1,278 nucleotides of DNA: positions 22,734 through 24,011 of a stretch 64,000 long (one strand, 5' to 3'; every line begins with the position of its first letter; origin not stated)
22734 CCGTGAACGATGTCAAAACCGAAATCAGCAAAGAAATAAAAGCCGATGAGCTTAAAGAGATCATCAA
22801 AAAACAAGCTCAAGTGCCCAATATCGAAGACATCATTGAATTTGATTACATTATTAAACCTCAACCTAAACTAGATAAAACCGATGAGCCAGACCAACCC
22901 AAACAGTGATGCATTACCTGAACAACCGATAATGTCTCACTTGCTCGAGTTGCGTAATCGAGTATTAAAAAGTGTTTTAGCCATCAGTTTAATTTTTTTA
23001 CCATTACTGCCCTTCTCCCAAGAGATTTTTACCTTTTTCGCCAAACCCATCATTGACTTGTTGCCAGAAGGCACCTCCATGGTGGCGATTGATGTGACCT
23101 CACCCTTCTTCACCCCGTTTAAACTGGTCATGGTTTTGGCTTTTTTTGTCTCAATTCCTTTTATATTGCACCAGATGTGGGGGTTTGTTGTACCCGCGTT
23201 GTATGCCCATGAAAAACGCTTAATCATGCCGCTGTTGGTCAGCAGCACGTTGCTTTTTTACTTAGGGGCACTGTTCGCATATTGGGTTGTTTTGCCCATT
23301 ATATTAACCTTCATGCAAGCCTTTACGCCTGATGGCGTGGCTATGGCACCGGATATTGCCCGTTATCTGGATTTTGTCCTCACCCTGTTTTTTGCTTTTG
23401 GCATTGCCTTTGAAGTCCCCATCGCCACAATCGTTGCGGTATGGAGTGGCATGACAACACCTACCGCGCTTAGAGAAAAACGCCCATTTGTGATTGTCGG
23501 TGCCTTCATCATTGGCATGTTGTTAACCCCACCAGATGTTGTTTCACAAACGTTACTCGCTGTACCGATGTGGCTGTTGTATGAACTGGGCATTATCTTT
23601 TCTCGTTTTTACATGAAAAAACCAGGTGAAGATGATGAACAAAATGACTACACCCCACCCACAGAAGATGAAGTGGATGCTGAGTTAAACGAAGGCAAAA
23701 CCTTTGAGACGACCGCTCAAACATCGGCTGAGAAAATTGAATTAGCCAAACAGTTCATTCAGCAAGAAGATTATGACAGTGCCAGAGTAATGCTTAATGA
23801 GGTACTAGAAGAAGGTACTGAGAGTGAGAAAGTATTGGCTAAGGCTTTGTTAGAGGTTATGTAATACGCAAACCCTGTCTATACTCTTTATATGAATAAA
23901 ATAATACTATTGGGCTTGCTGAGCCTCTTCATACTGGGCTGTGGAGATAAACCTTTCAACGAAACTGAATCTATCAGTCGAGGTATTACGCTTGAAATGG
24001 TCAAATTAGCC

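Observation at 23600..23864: TatC fused to a FimV/HubP C-terminal domain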

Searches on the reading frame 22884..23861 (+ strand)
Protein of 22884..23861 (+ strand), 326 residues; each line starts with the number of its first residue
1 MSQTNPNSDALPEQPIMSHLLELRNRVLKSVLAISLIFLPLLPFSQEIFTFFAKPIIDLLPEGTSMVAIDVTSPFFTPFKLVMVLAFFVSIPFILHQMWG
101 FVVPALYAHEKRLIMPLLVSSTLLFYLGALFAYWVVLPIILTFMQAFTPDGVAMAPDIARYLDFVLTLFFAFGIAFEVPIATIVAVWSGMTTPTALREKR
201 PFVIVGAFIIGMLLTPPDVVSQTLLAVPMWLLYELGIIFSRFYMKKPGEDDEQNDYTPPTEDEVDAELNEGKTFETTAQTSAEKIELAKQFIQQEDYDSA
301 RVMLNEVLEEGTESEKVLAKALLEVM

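Call 3: search_protein_families(library=ncbifam, proteins=[window:22884-23861:+], max_evalue=10)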
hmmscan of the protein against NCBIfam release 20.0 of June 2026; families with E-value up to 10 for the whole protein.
window:22884-23861:+ (326 aa): 5 families
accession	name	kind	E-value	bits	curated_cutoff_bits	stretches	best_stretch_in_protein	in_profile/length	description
NF008174.0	PRK10921.1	equivalog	5.1e-101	337.6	432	1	14-257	7-250/258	Sec-independent protein translocase subunit TatC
TIGR00945.1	tatC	equivalog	1.5e-65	221.1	132.7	1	16-233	1-215/215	twin-arginine translocase subunit TatC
TIGR01912.1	TatC-Arch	equivalog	9.4e-42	143.3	192.6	1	18-244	4-233/234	Sec-independent protein translocase TatC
TIGR03504.1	FimV_Cterm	subfamily_domain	1.3e-09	38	30.65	1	284-324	2-42/44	FimV/HubP family polar landmark protein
NF042912.1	Amuc_1098_fam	equivalog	0.088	10.8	750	1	277-325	85-133/805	Amuc_1098 family type IV pilus outer membrane protein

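Call 4: search_protein_families(library=pfam, proteins=[window:22884-23861:+], max_evalue=10)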
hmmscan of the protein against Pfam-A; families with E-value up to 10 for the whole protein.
window:22884-23861:+ (326 aa): 2 families
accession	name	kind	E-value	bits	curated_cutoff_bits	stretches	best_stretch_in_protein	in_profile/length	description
PF00902.23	TatC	-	1.1e-61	208.7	25.1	1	18-228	1-208/208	Sec-independent protein translocase protein (TatC)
PF07839.16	CaM_binding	-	0.14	13.3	24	1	260-310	42-92/117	Plant calmodulin-binding domain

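Call 5: find_homologous_proteins(query=window:22884-23861:+, region=250-326)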
Query window:22884-23861:+, residues 250-326 (77 aa): 1 proteins with E <= 0.001 among 50 candidates.
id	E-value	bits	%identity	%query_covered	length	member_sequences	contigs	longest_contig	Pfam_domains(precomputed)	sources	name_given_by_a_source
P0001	3.3e-38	146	100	100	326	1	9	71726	PF00902.24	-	-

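Call 14: find_encoding_contigs(protein=P0001, flank=3000, max_places=10)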
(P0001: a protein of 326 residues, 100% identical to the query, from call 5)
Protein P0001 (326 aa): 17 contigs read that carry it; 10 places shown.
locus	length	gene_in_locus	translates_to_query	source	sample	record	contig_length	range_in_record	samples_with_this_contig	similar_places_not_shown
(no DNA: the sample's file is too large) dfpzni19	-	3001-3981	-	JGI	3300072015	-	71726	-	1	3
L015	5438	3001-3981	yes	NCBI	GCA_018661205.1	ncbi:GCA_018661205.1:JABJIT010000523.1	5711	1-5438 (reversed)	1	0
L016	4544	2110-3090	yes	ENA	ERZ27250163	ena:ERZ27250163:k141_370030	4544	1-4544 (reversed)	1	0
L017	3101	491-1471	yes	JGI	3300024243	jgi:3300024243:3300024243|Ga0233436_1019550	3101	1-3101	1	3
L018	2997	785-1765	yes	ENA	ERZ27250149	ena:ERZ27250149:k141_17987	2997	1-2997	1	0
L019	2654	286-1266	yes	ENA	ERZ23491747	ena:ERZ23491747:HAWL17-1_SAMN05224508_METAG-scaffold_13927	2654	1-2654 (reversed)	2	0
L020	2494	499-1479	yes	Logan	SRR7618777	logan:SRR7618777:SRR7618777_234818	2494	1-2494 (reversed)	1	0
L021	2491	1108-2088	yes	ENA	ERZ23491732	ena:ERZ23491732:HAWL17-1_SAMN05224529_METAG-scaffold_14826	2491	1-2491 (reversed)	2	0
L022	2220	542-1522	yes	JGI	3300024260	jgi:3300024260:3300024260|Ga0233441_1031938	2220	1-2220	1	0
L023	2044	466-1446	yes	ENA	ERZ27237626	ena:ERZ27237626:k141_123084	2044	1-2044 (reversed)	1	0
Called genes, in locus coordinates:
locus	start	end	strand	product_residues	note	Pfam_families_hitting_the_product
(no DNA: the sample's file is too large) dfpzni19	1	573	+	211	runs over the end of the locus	PF00117:GATase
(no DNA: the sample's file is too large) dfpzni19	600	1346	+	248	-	PF00977:His_biosynth, PF01207:Dus (faint)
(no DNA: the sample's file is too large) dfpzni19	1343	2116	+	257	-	PF00977:His_biosynth, PF01207:Dus (faint), PF03060:NMO (faint)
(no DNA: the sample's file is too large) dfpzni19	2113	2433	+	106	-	PF01503:PRA-PH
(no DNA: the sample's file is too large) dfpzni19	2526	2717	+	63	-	PF02416:TatA_B_E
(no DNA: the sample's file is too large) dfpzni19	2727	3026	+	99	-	PF02416:TatA_B_E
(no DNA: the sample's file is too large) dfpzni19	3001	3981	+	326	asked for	PF00902:TatC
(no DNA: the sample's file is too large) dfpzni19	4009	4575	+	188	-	-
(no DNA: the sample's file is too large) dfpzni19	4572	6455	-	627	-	PF01134:GIDA, PF12831:FAD_oxidored, PF21680:GIDA_C_1st, PF13932:SAM_GIDA_C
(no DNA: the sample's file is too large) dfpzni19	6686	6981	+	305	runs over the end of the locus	PF20030:bpMoxR (weak), PF07726:AAA_3, PF07728:AAA_5, PF17863:AAA_lid_2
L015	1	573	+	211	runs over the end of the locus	PF00117:GATase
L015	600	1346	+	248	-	PF00977:His_biosynth, PF01207:Dus (faint)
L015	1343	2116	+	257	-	PF00977:His_biosynth, PF01207:Dus (faint), PF03060:NMO (faint)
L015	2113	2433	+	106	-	PF01503:PRA-PH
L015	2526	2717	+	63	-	PF02416:TatA_B_E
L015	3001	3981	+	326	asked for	PF00902:TatC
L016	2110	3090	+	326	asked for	PF00902:TatC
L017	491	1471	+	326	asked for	PF00902:TatC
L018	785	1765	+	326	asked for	PF00902:TatC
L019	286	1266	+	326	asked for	PF00902:TatC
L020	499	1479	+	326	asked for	PF00902:TatC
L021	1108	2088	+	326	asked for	PF00902:TatC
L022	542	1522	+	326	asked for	PF00902:TatC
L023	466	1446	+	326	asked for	PF00902:TatC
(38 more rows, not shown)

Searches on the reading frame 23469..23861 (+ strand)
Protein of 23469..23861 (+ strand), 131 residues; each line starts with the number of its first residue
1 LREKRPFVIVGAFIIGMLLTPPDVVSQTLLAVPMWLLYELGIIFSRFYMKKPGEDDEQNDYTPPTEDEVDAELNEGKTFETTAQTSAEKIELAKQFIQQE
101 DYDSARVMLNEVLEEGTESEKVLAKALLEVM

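Call 19: search_protein_representatives(protein=window:23469-23861:+)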
Query: 131 residues. Proteins with E-value up to 0.001 (for the whole library): 2628; up to 1e-10: 285; up to 1e-30: 0. The best 150 are listed.
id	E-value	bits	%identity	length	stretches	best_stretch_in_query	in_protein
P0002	2.2e-23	98.7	40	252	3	1-84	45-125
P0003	3.6e-22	94.8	46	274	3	1-59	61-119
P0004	4.2e-22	94.6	59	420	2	3-72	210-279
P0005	5.3e-22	94.3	47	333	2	1-78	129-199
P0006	6.9e-22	93.9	50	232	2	2-52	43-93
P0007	7.6e-22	93.8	55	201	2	2-74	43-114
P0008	7.4e-21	90.6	61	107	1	2-76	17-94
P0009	3.4e-20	88.4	56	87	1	1-75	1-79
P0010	4.2e-20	88.2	58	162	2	1-66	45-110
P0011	4.9e-20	87.9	46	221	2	2-53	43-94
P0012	7.3e-20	87.4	42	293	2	3-79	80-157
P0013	1.4e-19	86.5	47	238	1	3-100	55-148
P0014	2.8e-19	85.5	55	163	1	1-80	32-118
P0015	3.1e-19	85.3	65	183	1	2-61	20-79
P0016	3.9e-19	85.0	69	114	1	1-58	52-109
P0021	3.1e-18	82.1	44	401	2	1-82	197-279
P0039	3.3e-17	78.8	49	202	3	5-57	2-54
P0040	3.9e-17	78.6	42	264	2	2-64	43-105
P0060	3.4e-16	75.5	42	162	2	17-113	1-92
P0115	1.6e-14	70.1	44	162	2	17-60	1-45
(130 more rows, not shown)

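Call 22: search_protein_families(library=ncbifam, proteins=[P0021, P0002, P0006, P0012, P0040, P0115, P0060, P0039, P0005, P0003], max_evalue=1)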
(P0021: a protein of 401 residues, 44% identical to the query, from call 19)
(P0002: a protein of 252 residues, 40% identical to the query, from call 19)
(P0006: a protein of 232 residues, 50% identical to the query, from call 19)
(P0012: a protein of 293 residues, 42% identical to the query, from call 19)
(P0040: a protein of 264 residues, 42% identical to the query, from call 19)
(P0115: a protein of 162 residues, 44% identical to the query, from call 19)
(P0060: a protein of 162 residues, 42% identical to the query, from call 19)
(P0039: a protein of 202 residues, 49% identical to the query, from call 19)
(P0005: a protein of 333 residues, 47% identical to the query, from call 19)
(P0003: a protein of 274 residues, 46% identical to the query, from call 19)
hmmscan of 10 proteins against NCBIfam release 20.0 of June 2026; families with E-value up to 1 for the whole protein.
P0021 (401 aa): 5 families
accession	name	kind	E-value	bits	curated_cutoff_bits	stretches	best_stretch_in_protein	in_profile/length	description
NF008174.0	PRK10921.1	equivalog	5.9e-107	357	432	1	11-257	3-249/258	Sec-independent protein translocase subunit TatC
TIGR00945.1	tatC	equivalog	2.8e-70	236.6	132.7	1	18-234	2-215/215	twin-arginine translocase subunit TatC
TIGR01912.1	TatC-Arch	equivalog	9.4e-44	149.8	192.6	1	18-243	3-231/234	Sec-independent protein translocase TatC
TIGR03504.1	FimV_Cterm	subfamily_domain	8.4e-10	38.5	30.65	1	355-398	1-44/44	FimV/HubP family polar landmark protein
NF051432.1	PepSY_MTB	domain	0.1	13.1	60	1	327-390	21-86/101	PepSY domain-containing protein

P0002 (252 aa): 5 families
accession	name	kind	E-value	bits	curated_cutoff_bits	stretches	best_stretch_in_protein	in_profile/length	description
NF008174.0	PRK10921.1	equivalog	5.3e-45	154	432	1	1-110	145-254/258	Sec-independent protein translocase subunit TatC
TIGR00945.1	tatC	equivalog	2.8e-24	86.3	132.7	1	2-82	135-215/215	twin-arginine translocase subunit TatC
TIGR01912.1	TatC-Arch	equivalog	2.1e-18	66.9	192.6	1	4-92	143-232/234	Sec-independent protein translocase TatC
TIGR03504.1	FimV_Cterm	subfamily_domain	4.1e-06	26.8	30.65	1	207-249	2-44/44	FimV/HubP family polar landmark protein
NF052588.1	RnaseEMycob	equivalog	0.19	9.4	1400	1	90-205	799-911/945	ribonuclease E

P0006 (232 aa): 4 families
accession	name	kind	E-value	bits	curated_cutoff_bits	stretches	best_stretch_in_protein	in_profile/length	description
NF008174.0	PRK10921.1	equivalog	9.8e-42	143.3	432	1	2-100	149-247/258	Sec-independent protein translocase subunit TatC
TIGR00945.1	tatC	equivalog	2.7e-25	89.5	132.7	1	2-79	138-215/215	twin-arginine translocase subunit TatC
TIGR01912.1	TatC-Arch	equivalog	4.1e-20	72.5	192.6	1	2-88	144-231/234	Sec-independent protein translocase TatC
TIGR03504.1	FimV_Cterm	subfamily_domain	3.1e-08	33.5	30.65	1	187-229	2-44/44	FimV/HubP family polar landmark protein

P0012 (293 aa): 5 families
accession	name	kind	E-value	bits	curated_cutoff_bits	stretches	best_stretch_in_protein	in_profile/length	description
NF008174.0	PRK10921.1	equivalog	1.4e-61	208.3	432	1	1-143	112-254/258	Sec-independent protein translocase subunit TatC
TIGR00945.1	tatC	equivalog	2.3e-36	125.7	132.7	1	2-115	102-215/215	twin-arginine translocase subunit TatC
TIGR01912.1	TatC-Arch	equivalog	2.8e-27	95.9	192.6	1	4-123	109-230/234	Sec-independent protein translocase TatC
TIGR03504.1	FimV_Cterm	subfamily_domain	9.4e-09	35.2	30.65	1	260-291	13-44/44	FimV/HubP family polar landmark protein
TIGR03931.1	T7SS_Rv3446c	hypoth_equivalog_domain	0.056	13.8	47.6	1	132-194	30-98/194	type VII secretion-associated protein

P0040 (264 aa): 5 families
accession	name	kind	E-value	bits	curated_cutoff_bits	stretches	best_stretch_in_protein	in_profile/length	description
NF008174.0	PRK10921.1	equivalog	2e-36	125.9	432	1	2-98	149-245/258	Sec-independent protein translocase subunit TatC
TIGR00945.1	tatC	equivalog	1.1e-24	87.6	132.7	1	2-79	138-215/215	twin-arginine translocase subunit TatC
TIGR01912.1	TatC-Arch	equivalog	1.4e-22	80.5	192.6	1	2-87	144-230/234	Sec-independent protein translocase TatC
TIGR03504.1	FimV_Cterm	subfamily_domain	4.6e-07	29.8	30.65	1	220-261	3-44/44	FimV/HubP family polar landmark protein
TIGR02267.1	TIGR02267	domain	0.023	15.1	60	1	220-245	80-105/123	DUSAM domain-containing protein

P0115 (162 aa): 4 families
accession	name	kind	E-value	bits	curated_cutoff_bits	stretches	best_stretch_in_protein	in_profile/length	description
NF008174.0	PRK10921.1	equivalog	3.1e-11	43.3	432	1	1-47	205-251/258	Sec-independent protein translocase subunit TatC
TIGR03504.1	FimV_Cterm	subfamily_domain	2.6e-09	37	30.65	1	116-159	1-44/44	FimV/HubP family polar landmark protein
TIGR01912.1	TatC-Arch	equivalog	1.2e-05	25.1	192.6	1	3-34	202-234/234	Sec-independent protein translocase TatC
TIGR00945.1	tatC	equivalog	0.025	14.5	132.7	1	1-22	194-215/215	twin-arginine translocase subunit TatC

P0060 (162 aa): 5 families
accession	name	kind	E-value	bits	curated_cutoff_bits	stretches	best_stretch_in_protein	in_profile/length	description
NF008174.0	PRK10921.1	equivalog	1.4e-14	54.3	432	1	1-48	205-252/258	Sec-independent protein translocase subunit TatC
TIGR03504.1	FimV_Cterm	subfamily_domain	6.6e-06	26.1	30.65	1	130-160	14-44/44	FimV/HubP family polar landmark protein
TIGR01912.1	TatC-Arch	equivalog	0.00051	19.8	192.6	1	2-31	201-231/234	Sec-independent protein translocase TatC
TIGR00945.1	tatC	equivalog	0.042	13.8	132.7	1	1-22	194-215/215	twin-arginine translocase subunit TatC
NF006215.0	PRK08343.1-1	equivalog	0.14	10.7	666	1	35-105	37-108/522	preprotein translocase subunit SecD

P0039 (202 aa): 5 families
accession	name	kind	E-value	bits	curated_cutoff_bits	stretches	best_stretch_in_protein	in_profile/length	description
NF008174.0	PRK10921.1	equivalog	4.7e-22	78.8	432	1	2-54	193-245/258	Sec-independent protein translocase subunit TatC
TIGR00945.1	tatC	equivalog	3.9e-08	33.5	132.7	1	2-35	182-215/215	twin-arginine translocase subunit TatC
TIGR01912.1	TatC-Arch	equivalog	4.3e-08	33.1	192.6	1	1-45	187-232/234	Sec-independent protein translocase TatC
TIGR03504.1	FimV_Cterm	subfamily_domain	3.3e-06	27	30.65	1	155-198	1-44/44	FimV/HubP family polar landmark protein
NF033741.1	NlpC_p60_RipA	exception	0.43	9.6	625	1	79-166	137-222/457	NlpC/P60 family peptidoglycan endopeptidase RipA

P0005 (333 aa): 6 families
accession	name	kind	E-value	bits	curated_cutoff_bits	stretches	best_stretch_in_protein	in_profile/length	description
NF008174.0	PRK10921.1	equivalog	5.6e-41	140.8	432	1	81-192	142-252/258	Sec-independent protein translocase subunit TatC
TIGR00945.1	tatC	equivalog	8.5e-21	74.9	132.7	1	95-166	144-215/215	twin-arginine translocase subunit TatC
TIGR01912.1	TatC-Arch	equivalog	2e-17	63.7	192.6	1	77-178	132-234/234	Sec-independent protein translocase TatC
TIGR03504.1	FimV_Cterm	subfamily_domain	1e-06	28.7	30.65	1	298-330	12-44/44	FimV/HubP family polar landmark protein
NF052504.1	sll1863_fam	domain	0.028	14.6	35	1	253-298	6-51/93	sll1863 family stress response protein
TIGR03426.1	shape_MreD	equivalog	0.69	9.8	34.85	0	51-120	73-145/154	rod shape-determining protein MreD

P0003 (274 aa): 5 families
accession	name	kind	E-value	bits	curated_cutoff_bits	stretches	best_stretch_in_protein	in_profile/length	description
NF008174.0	PRK10921.1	equivalog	5.3e-53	180.2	432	1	1-125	129-253/258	Sec-independent protein translocase subunit TatC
TIGR00945.1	tatC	equivalog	8.7e-30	104.3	132.7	1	1-98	118-215/215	twin-arginine translocase subunit TatC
TIGR01912.1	TatC-Arch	equivalog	1.4e-22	80.6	192.6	1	1-106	123-230/234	Sec-independent protein translocase TatC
TIGR03504.1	FimV_Cterm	subfamily_domain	7.2e-05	22.7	30.65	1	227-269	2-44/44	FimV/HubP family polar landmark protein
TIGR02943.1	Sig70_famx1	hypoth_equivalog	0.17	11.7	162.2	1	179-241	90-149/188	RNA polymerase sigma-70 factor, TIGR02943 family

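Call 23: list_cluster_members(proteins=[P0021, P0002, P0006, P0012, P0040, P0115, P0039, P0005, P0003, P0011])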
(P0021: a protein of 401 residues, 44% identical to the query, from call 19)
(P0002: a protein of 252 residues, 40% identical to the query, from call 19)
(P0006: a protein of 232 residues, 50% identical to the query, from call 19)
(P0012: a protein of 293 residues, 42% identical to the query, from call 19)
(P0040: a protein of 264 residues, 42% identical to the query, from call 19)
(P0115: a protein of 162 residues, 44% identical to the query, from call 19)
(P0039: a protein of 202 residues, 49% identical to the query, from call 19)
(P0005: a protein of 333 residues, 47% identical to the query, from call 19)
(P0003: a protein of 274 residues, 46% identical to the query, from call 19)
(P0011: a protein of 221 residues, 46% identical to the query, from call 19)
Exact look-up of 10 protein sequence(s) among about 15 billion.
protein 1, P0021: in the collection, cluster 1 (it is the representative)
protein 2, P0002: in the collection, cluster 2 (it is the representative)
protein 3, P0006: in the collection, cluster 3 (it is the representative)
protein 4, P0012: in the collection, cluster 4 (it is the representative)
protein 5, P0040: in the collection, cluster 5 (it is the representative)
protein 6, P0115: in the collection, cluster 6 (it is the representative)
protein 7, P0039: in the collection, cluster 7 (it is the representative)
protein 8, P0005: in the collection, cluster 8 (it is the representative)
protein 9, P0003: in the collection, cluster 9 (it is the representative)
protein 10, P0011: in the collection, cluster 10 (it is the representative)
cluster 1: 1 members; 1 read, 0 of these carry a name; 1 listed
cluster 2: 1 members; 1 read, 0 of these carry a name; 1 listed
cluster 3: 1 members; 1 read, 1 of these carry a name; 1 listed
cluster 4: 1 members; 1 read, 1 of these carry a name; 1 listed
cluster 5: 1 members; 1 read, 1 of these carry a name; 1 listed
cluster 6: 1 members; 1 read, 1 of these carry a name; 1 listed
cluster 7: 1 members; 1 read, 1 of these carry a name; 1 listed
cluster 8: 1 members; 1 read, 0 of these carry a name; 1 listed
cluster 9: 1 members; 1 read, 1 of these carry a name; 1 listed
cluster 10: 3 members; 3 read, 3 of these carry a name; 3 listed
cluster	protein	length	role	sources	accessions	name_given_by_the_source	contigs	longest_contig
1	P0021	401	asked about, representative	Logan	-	-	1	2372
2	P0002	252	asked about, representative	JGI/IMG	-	-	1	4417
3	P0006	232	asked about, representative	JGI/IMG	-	sec-independent protein translocase protein TatC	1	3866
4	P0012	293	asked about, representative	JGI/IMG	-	sec-independent protein translocase protein TatC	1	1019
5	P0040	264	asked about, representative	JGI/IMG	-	sec-independent protein translocase protein TatC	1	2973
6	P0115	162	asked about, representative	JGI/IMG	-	sec-independent protein translocase protein TatC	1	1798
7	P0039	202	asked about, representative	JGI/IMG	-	sec-independent protein translocase protein TatC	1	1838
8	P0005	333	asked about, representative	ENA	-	-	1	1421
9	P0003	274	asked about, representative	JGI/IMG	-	sec-independent protein translocase protein TatC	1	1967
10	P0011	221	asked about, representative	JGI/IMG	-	sec-independent protein translocase protein TatC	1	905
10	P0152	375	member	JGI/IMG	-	sec-independent protein translocase protein TatC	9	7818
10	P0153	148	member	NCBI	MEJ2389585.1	MAG: twin-arginine translocase subunit TatC, partial [Chromatiaceae bacterium]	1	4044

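Call 69: find_homologous_proteins(query=P0021, region=320-401, max_evalue=0.00001)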
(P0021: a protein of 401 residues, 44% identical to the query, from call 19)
Query P0021, residues 320-401 (82 aa): 83 proteins with E <= 0.00001 among 253 candidates.
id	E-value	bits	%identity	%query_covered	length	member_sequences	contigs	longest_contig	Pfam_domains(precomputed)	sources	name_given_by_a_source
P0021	2.7e-41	157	100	100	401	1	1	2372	PF00902.24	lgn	-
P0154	1.1e-24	104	76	99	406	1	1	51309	PF00902.24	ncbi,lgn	-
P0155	4.1e-10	58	62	70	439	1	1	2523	PF00902.24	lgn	-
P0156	2.4e-9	55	69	60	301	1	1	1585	PF00902.24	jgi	jgi:sec-independent protein translocase protein TatC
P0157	2.5e-9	55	71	60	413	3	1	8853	PF00902.24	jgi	-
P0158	4.0e-9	55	67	66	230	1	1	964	PF00902.24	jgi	jgi:sec-independent protein translocase protein TatC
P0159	4.8e-9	54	64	66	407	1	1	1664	PF00902.24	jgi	jgi:sec-independent protein translocase protein TatC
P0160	6.0e-9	54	69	60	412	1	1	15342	PF00902.24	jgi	jgi:sec-independent protein translocase protein TatC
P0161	6.6e-9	54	67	66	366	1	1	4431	PF00902.24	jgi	jgi:sec-independent protein translocase protein TatC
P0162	9.0e-9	54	67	62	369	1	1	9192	PF00902.24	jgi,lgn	-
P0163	1.4e-8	53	67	66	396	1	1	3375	PF00902.24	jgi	jgi:sec-independent protein translocase protein TatC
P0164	1.9e-8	52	53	93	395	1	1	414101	PF00902.24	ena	-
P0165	2.2e-8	52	67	66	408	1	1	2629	PF00902.24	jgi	jgi:sec-independent protein translocase protein TatC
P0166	2.4e-8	52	67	66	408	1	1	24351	PF00902.24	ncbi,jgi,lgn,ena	jgi:sec-independent protein translocase protein TatC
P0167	2.4e-8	52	67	66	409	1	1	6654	PF00902.24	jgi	jgi:sec-independent protein translocase protein TatC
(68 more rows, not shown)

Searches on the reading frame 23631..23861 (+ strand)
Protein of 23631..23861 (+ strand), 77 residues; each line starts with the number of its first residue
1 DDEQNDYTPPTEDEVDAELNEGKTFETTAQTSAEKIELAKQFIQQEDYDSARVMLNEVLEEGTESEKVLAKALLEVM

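Call 3: search_protein_families(library=ncbifam, proteins=[window:23631-23861:+], max_evalue=10)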
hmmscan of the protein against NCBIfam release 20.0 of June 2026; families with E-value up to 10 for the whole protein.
window:23631-23861:+ (77 aa): 5 families
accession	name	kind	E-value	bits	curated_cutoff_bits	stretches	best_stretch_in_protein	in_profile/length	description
TIGR03504.1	FimV_Cterm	subfamily_domain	8.3e-11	41.8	30.65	1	35-75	2-42/44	FimV/HubP family polar landmark protein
NF042912.1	Amuc_1098_fam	equivalog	0.0045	15.1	750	1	27-76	84-133/805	Amuc_1098 family type IV pilus outer membrane protein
TIGR02521.1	type_IV_pilW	equivalog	0.012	15.1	154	1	25-68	24-67/234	type IV pilus biogenesis/stability protein PilW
TIGR00540.1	TPR_hemY_coli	hypoth_equivalog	0.027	13.2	142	1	35-70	155-297/385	heme biosynthesis-associated TPR protein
NF050059.1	e_dPHAscl_type2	hypoth_equivalog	0.062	12.6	280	1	10-74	125-188/305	extracellular catalytic domain type 2 short-chain-length polyhydroxyalkanoate depolymerase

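Call 4: search_protein_families(library=pfam, proteins=[window:23631-23861:+], max_evalue=10)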
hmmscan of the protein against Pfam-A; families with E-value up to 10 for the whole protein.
window:23631-23861:+ (77 aa): 6 families
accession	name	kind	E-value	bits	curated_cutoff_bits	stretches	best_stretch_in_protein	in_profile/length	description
PF09976.15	TPR_21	-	0.016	15.4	25.5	1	23-66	67-110/193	Tetratricopeptide repeat-like domain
PF07839.16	CaM_binding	-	0.019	16.1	24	1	19-61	51-92/117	Plant calmodulin-binding domain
PF13428.12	TPR_14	-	0.043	14.9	23.5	1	35-69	4-38/44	Tetratricopeptide repeat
PF14276.11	DUF4363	-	0.045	14.2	27.5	1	24-70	6-52/107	Domain of unknown function (DUF4363)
PF14559.12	TPR_19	-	0.064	14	25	1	38-66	31-59/68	Tetratricopeptide repeat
PF23229.2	DUF7067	-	0.12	12.6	27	1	44-71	25-52/56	Alpha-glucan water dikinase, DUF7067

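Call 30: search_solved_structures(query=window:23631-23861:+, max_evalue=10, show_alignments=3)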
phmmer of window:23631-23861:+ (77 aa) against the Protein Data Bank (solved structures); distinct sequences matched with E-value up to 10: 6.
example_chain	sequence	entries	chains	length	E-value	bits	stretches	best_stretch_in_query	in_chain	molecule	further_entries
4mal_A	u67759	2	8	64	6.6e-06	29.6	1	25-75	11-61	Motility protein FimV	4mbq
8frf_A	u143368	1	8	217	0.03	18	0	51-76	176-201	RBL7_C2_3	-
3gde_A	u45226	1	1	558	0.42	14.4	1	15-65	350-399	DNA ligase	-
2dt8_A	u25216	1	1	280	0.73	13.7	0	6-47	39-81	DegV family protein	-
3vjz_A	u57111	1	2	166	0.77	13.6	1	20-52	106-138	Putative uncharacterized protein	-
3wur_A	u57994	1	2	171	0.82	13.5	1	20-52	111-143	Uncharacterized protein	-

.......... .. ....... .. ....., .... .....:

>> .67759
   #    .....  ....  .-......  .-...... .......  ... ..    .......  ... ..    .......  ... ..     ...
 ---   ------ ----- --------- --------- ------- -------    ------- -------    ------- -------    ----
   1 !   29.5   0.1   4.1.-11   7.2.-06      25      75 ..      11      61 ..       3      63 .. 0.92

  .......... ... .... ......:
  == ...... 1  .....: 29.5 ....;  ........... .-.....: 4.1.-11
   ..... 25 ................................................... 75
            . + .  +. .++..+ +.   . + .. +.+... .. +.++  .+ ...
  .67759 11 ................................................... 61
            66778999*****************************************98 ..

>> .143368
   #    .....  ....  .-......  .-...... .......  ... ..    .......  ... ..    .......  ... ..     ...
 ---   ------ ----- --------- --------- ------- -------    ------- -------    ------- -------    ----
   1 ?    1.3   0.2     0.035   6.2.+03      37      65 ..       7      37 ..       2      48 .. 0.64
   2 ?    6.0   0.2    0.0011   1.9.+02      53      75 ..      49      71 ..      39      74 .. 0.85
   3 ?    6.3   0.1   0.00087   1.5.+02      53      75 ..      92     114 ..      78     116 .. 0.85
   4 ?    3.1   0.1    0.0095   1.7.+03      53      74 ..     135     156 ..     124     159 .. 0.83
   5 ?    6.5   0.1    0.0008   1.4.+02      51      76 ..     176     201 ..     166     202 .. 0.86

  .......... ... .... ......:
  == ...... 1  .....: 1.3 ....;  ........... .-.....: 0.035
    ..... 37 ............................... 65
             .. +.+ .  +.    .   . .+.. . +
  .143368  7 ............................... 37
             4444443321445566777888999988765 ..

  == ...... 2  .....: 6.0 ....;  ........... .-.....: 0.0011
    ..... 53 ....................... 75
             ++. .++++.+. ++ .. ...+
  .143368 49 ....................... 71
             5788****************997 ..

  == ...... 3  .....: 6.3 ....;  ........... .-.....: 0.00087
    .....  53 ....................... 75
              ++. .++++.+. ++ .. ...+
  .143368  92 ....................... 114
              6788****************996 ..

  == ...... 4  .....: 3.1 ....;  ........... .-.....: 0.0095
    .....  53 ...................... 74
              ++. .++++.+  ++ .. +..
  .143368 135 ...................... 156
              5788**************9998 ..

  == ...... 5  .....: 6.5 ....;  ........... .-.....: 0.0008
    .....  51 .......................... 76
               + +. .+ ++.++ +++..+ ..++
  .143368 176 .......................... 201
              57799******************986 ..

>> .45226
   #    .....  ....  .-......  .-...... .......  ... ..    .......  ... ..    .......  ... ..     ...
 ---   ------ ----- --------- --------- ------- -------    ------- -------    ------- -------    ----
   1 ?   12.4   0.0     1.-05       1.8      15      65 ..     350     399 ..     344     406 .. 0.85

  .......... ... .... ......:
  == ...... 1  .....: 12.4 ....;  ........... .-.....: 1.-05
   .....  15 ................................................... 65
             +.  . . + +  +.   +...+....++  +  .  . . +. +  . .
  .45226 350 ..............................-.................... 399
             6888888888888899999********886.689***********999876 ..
